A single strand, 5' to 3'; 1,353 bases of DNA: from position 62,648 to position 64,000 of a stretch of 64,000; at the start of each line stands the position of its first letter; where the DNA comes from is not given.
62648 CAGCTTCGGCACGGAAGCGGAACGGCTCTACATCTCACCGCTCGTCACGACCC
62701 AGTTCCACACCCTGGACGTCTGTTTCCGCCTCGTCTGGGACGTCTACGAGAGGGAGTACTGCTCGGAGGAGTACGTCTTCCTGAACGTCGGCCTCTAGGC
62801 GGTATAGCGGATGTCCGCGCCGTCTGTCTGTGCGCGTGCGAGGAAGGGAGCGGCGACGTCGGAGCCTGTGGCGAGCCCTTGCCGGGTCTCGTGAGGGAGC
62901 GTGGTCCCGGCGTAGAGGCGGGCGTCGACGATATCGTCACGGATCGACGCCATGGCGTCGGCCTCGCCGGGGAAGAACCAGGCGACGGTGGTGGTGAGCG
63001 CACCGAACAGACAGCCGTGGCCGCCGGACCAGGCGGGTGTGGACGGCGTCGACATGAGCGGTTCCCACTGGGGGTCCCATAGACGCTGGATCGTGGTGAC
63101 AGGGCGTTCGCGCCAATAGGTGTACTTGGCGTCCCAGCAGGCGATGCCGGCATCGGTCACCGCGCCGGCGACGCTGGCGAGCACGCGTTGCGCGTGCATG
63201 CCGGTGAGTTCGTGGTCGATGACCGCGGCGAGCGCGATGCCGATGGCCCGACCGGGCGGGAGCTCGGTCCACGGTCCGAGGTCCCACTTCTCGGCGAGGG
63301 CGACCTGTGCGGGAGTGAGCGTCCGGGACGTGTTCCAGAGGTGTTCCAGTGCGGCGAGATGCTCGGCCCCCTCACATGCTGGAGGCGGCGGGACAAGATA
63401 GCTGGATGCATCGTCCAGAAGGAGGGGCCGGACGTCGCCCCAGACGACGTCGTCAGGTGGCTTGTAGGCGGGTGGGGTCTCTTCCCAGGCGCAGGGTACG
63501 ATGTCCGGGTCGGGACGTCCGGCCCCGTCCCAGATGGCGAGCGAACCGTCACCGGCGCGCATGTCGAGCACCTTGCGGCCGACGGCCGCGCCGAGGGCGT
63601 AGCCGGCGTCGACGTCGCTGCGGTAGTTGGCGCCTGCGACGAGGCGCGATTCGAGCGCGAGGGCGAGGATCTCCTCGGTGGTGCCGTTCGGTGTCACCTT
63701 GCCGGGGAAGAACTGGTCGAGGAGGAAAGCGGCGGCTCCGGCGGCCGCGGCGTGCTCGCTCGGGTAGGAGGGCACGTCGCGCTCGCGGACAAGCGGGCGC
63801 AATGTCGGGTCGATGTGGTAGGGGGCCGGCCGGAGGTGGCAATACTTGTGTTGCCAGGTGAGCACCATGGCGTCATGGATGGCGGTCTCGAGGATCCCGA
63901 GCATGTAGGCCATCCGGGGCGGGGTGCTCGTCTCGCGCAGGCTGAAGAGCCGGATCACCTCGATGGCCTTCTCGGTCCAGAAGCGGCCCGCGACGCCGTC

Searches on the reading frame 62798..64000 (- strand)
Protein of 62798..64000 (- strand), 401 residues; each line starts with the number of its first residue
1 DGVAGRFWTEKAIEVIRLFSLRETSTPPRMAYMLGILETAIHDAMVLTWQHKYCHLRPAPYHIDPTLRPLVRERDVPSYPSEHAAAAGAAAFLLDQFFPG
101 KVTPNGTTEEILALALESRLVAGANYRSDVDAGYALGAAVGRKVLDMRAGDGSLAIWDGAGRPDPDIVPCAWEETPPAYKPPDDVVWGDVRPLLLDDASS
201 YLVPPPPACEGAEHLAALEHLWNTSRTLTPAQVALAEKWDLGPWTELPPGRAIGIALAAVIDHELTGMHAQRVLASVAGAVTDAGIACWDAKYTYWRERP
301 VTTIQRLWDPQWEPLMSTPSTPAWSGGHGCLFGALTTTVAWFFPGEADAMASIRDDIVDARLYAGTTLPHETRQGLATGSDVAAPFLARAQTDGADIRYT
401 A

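Call 8: search_protein_families(library=pfam, proteins=[window:62798-64000:-], max_evalue=0.01)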
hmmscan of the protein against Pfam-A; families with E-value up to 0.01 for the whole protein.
window:62798-64000:- (401 aa): 2 families
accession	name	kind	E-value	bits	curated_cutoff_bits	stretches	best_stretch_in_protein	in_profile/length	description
PF01569.27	PAP2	-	1.4e-09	38.2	27.2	1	52-142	20-119/130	PAP2 superfamily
PF17897.7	VCPO_N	-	0.0014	18.9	29.3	1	7-147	17-156/216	Vanadium chloroperoxidase N-terminal domain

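Call 9: search_protein_families(library=ncbifam, proteins=[window:62798-64000:-], max_evalue=0.01)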
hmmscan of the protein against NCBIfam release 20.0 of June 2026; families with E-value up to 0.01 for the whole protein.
window:62798-64000:- (401 aa): 2 families
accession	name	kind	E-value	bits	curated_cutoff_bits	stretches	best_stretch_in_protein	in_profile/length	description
NF047884.1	UdeprDiPSep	equivalog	0.00042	20.3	250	1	41-147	82-186/188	undecaprenyl-diphosphatase SepP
NF045654.1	APhasePhoC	equivalog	0.00048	19.7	430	1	49-140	132-222/248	acid phosphatase PhoC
